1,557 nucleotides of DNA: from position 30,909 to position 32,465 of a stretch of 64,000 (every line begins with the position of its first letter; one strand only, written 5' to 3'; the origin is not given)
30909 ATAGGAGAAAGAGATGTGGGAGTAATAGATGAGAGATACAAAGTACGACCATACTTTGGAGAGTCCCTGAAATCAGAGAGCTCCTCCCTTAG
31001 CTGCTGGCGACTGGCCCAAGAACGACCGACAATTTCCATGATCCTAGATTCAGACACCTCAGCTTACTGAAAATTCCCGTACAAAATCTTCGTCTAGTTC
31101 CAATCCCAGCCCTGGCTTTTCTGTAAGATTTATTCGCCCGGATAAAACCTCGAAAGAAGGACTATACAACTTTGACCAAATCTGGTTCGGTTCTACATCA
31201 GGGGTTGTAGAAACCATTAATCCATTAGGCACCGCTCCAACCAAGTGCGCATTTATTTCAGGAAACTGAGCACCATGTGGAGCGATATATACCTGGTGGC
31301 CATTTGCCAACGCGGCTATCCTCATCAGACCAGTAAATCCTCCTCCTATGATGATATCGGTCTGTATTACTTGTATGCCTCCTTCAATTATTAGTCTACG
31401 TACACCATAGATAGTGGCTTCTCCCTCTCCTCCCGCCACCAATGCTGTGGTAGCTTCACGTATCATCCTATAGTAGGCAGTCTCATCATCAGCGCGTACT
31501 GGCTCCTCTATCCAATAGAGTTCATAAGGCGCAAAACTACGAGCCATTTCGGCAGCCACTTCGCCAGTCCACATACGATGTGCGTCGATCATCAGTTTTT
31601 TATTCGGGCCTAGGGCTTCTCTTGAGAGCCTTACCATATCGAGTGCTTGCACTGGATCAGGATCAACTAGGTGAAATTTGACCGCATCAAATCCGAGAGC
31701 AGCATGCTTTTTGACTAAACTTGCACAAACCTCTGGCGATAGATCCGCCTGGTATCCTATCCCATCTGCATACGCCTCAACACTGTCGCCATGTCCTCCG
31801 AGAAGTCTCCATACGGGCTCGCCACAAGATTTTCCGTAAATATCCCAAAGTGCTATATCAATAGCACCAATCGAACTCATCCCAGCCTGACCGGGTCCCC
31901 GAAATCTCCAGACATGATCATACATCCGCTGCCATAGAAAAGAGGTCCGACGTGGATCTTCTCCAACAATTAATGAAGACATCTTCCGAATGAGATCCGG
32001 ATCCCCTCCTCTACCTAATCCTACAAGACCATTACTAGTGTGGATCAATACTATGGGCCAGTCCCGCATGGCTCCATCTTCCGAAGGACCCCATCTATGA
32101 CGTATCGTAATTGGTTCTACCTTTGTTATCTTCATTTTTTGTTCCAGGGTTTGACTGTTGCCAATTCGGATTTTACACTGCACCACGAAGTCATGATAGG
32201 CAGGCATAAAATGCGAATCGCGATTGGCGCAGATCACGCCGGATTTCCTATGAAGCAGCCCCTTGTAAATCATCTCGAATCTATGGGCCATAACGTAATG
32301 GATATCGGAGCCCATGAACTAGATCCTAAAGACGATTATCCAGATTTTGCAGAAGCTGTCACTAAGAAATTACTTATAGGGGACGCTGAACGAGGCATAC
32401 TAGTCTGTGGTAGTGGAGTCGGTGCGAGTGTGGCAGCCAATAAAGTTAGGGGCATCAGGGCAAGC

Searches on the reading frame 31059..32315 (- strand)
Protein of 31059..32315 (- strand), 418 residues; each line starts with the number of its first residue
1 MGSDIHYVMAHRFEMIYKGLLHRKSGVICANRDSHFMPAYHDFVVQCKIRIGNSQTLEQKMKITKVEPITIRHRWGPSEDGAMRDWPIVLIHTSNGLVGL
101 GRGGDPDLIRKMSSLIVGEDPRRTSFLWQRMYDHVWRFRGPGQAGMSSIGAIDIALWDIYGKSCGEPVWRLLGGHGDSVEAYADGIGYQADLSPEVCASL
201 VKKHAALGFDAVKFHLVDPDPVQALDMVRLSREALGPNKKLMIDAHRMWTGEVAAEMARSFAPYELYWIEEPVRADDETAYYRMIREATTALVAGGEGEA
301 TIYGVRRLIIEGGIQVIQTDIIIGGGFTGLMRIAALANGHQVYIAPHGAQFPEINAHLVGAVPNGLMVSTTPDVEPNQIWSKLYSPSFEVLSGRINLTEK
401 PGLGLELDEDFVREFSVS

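Call 15: search_protein_families(library=ncbifam, proteins=[window:31059-32315:-], max_evalue=0.00001)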
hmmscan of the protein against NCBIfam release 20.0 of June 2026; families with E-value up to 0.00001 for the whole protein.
window:31059-32315:- (418 aa): 11 families
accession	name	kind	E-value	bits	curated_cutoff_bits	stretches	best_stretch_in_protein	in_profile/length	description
NF047820.1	TalGalacDh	equivalog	3e-47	161.3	500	1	108-410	68-359/371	L-talarate/galactarate dehydratase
NF043051.1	ManoateDhtManD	equivalog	2e-44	152.1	550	2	227-416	194-384/403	D-mannonate dehydratase ManD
NF010624.0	PRK14017.1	equivalog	1.2e-43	149.7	311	1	86-416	15-361/382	galactonate dehydratase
NF011654.0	PRK15072.1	subfamily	2.5e-43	148.5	430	2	227-415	195-384/404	D-galactonate dehydratase family protein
NF040790.2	glucon_galact_dh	equivalog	6.3e-42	143.8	750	1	62-417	2-371/390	bifunctional D-gluconate/D-galactonate dehydratase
NF040866.1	AraD_Arch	equivalog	6.6e-38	130.7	650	1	111-417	66-371/372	arabinonate dehydratase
NF011968.0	PRK15440.1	equivalog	2.2e-36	125.6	393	1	109-411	87-387/395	L-rhamnonate dehydratase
NF043002.1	HProlDhtase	equivalog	7.7e-18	64.5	500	1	109-410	69-357/366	cis-3-hydroxy-L-proline dehydratase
TIGR02534.1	mucon_cyclo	subfamily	8.2e-14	51.4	334.95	1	150-415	101-365/368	muconate/chloromuconate family cycloisomerase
NF042940.1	racemase_DgcA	equivalog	2.9e-09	36.6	400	1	151-285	87-212/323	N-acetyl-D-Glu racemase DgcA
TIGR01928.1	menC_lowGC_arch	equivalog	4.2e-07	29.3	200.65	1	150-343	93-277/325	o-succinylbenzoate synthase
